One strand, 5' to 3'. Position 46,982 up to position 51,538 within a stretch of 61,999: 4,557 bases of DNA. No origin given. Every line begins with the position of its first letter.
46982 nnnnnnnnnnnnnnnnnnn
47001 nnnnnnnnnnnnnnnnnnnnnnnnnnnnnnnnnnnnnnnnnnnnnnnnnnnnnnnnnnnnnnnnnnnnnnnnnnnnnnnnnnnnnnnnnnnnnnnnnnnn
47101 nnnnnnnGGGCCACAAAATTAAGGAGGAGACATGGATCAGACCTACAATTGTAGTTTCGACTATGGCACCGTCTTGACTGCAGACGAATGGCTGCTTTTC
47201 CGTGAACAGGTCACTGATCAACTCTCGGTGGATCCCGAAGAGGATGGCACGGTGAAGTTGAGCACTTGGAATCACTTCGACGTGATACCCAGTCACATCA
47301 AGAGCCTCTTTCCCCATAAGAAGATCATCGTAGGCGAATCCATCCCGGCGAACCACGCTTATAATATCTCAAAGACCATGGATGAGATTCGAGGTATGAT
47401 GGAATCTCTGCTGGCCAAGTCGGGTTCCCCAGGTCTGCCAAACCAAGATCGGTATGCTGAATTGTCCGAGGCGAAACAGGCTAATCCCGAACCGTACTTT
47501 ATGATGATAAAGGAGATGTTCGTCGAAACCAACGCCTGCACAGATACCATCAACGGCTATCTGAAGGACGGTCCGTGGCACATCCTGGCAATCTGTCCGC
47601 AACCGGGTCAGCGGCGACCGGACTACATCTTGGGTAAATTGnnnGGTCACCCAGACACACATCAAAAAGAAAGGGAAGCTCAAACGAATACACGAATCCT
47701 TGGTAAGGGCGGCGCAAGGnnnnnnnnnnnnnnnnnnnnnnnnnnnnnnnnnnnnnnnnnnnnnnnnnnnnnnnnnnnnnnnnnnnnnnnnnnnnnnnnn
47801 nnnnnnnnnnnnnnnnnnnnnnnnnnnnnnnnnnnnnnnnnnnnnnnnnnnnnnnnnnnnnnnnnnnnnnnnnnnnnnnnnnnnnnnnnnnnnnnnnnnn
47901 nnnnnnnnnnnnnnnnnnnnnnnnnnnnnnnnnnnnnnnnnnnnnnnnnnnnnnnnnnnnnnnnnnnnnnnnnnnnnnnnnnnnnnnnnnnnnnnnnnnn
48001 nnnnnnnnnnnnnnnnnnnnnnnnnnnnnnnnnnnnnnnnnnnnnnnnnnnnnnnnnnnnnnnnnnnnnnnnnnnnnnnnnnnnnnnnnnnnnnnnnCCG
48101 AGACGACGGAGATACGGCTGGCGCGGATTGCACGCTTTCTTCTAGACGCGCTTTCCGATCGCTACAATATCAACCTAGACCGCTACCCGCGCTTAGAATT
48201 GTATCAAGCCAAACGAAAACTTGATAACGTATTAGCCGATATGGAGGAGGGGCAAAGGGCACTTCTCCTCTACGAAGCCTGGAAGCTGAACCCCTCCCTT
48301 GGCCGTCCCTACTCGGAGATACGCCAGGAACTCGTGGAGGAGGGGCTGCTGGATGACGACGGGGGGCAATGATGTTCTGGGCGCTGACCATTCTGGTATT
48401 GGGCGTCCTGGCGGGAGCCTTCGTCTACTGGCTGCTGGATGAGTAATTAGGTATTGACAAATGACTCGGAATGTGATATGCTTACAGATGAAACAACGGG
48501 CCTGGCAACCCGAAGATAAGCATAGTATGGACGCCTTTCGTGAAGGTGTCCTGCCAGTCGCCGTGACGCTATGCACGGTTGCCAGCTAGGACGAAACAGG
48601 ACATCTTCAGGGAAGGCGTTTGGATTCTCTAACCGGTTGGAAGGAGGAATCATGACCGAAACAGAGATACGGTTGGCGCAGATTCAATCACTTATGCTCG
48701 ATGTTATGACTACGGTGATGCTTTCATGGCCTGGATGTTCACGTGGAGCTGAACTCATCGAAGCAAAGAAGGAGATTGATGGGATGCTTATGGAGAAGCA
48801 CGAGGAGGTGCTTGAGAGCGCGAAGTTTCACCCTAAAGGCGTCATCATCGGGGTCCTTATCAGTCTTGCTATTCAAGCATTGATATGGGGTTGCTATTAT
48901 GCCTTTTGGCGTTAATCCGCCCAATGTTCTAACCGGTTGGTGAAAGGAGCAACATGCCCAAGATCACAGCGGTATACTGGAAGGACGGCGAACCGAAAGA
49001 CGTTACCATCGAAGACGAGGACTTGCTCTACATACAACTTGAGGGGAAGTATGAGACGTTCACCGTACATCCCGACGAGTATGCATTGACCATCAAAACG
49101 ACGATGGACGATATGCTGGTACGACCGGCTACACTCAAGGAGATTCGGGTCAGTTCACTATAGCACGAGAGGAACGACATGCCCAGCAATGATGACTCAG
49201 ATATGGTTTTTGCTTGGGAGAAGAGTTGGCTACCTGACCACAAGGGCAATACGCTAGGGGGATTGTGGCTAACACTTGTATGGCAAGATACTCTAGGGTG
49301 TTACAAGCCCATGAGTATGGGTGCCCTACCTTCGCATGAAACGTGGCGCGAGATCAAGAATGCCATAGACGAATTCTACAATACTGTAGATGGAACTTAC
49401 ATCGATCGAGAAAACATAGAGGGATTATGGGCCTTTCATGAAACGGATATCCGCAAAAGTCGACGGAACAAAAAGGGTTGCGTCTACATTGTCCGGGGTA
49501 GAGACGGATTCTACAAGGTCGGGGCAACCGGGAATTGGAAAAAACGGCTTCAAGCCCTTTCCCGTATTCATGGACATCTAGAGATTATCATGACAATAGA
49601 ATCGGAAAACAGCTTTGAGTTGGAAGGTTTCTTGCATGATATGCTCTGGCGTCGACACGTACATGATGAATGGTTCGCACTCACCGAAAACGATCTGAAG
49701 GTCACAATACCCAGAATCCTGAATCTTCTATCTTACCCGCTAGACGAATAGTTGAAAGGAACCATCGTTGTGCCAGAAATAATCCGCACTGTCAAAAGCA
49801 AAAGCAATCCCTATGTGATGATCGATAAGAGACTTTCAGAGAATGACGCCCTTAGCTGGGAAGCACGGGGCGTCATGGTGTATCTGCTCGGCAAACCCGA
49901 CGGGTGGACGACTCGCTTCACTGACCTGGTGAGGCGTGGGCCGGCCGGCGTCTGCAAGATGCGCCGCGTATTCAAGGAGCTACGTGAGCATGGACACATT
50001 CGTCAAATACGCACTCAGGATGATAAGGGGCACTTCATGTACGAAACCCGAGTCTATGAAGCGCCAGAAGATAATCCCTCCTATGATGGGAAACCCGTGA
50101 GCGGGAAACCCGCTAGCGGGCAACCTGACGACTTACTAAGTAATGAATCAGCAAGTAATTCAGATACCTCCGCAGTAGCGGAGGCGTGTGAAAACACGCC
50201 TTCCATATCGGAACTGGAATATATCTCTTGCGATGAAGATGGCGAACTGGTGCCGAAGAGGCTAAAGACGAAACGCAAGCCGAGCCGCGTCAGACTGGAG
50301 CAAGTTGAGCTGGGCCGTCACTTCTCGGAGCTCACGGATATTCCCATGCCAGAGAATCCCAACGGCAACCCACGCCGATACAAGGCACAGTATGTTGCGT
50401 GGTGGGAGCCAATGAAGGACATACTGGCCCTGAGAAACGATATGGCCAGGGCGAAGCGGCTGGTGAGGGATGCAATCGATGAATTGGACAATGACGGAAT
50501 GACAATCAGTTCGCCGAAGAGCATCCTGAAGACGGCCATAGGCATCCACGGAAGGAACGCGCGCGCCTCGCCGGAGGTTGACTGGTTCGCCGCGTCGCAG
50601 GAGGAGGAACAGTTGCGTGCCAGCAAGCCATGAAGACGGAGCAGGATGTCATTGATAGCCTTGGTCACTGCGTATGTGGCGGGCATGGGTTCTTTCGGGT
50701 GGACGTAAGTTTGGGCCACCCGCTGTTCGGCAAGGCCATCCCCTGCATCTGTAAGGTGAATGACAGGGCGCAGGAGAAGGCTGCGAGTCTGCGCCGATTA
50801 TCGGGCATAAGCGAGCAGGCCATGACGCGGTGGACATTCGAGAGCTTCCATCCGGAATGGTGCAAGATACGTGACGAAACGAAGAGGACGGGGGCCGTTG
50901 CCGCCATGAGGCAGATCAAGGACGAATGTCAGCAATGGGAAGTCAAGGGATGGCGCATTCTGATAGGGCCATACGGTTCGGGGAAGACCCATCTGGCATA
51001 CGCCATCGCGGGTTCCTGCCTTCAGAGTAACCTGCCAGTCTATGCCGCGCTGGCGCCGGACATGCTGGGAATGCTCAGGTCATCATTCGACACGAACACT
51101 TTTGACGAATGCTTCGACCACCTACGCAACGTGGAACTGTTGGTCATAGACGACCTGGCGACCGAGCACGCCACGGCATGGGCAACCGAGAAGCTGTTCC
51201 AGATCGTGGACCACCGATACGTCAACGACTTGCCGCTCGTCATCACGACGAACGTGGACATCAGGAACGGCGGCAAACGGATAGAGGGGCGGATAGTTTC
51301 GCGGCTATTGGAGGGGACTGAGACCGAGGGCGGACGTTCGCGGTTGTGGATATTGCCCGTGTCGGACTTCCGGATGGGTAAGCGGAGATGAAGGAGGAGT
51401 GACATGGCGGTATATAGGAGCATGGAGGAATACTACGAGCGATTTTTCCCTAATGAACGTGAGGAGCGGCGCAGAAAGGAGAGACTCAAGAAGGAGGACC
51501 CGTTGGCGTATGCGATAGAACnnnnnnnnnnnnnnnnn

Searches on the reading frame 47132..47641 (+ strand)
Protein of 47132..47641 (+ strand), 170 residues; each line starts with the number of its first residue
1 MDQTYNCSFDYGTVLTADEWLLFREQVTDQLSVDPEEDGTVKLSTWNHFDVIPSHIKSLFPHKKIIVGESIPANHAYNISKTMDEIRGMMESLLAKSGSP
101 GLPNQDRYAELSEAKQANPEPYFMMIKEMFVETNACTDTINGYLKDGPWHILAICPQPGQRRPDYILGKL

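Call 75: search_protein_families(library=phrogs, proteins=[window:47132-47641:+], max_evalue=0.001)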
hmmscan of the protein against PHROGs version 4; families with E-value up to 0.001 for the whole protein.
window:47132-47641:+ (170 aa): 2 families
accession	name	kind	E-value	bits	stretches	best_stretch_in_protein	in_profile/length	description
phrog_8380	-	unknown function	3e-13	51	1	129-169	159-198/212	-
phrog_4796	-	unknown function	5.9e-07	30.5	1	115-169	145-197/214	-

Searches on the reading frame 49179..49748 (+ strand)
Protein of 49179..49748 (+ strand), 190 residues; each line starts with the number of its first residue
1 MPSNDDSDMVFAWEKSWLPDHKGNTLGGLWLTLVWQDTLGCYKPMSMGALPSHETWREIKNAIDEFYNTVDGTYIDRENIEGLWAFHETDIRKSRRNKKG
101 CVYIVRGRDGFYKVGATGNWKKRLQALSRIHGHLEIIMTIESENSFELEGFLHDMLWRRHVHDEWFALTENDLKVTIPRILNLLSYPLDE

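Call 75: search_protein_families(library=phrogs, proteins=[window:49179-49748:+], max_evalue=0.001)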
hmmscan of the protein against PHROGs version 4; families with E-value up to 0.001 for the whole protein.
window:49179-49748:+ (190 aa): 4 families
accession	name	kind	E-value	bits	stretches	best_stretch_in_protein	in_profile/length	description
phrog_4284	-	unknown function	2.7e-12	47.8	1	91-174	76-159/171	-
phrog_8130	-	unknown function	7.2e-11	42.8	1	97-174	178-256/434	-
phrog_681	-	DNA, RNA and nucleotide metabolism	1.2e-06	28.5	1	95-170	436-526/576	endonuclease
phrog_5032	-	unknown function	4.5e-06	27.4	1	94-181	72-164/178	-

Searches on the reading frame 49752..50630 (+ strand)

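Call 75: search_protein_families(library=phrogs, proteins=[window:49752-50630:+], max_evalue=0.001)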
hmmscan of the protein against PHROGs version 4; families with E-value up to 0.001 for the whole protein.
window:49752-50630:+ (293 aa): 8 families
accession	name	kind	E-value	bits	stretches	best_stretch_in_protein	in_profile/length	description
phrog_11718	-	unknown function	1.2e-12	49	1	16-106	7-100/105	-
phrog_4707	-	DNA, RNA and nucleotide metabolism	2e-12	48.3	1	10-176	7-130/409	replication initiation protein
phrog_1456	-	DNA, RNA and nucleotide metabolism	1.2e-10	42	1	17-138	9-125/365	DNA binding protein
phrog_37920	-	DNA, RNA and nucleotide metabolism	1.5e-08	35.2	1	18-131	9-123/245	HTH DNA binding protein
phrog_23842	-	unknown function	8.5e-07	29.5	1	10-97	14-101/317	-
phrog_428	-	DNA, RNA and nucleotide metabolism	2.2e-06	28.1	1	12-133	81-209/455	replication initiation protein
phrog_270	-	DNA, RNA and nucleotide metabolism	0.00026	21.5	1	6-131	10-142/383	replication initiation protein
phrog_22134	-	unknown function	0.00086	20.1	0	23-108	1-88/262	-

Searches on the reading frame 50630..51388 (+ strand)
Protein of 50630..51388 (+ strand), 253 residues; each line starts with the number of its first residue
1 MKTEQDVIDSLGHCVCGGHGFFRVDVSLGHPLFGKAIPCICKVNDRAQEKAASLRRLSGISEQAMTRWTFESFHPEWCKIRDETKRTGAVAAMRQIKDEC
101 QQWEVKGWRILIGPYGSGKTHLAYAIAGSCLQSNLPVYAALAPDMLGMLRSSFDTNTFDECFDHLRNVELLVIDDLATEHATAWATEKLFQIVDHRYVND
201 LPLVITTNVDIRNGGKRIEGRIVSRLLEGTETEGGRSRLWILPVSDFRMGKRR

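Call 75: search_protein_families(library=phrogs, proteins=[window:50630-51388:+], max_evalue=0.001)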
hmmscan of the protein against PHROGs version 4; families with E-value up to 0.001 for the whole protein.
window:50630-51388:+ (253 aa): 5 families
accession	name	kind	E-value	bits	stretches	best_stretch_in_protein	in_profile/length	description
phrog_50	-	DNA, RNA and nucleotide metabolism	7.1e-40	138.6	1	41-231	300-498/570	DnaC-like helicase loader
phrog_3277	-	DNA, RNA and nucleotide metabolism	1.3e-21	78.1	1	110-230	14-142/168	DnaC-like helicase loader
phrog_26922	-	DNA, RNA and nucleotide metabolism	3.9e-09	38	1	166-232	10-76/92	DnaC-like helicase loader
phrog_15321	-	unknown function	2.3e-06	28.7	1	165-230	5-76/93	-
phrog_27475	-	unknown function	9.6e-05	22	1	110-210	446-546/599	-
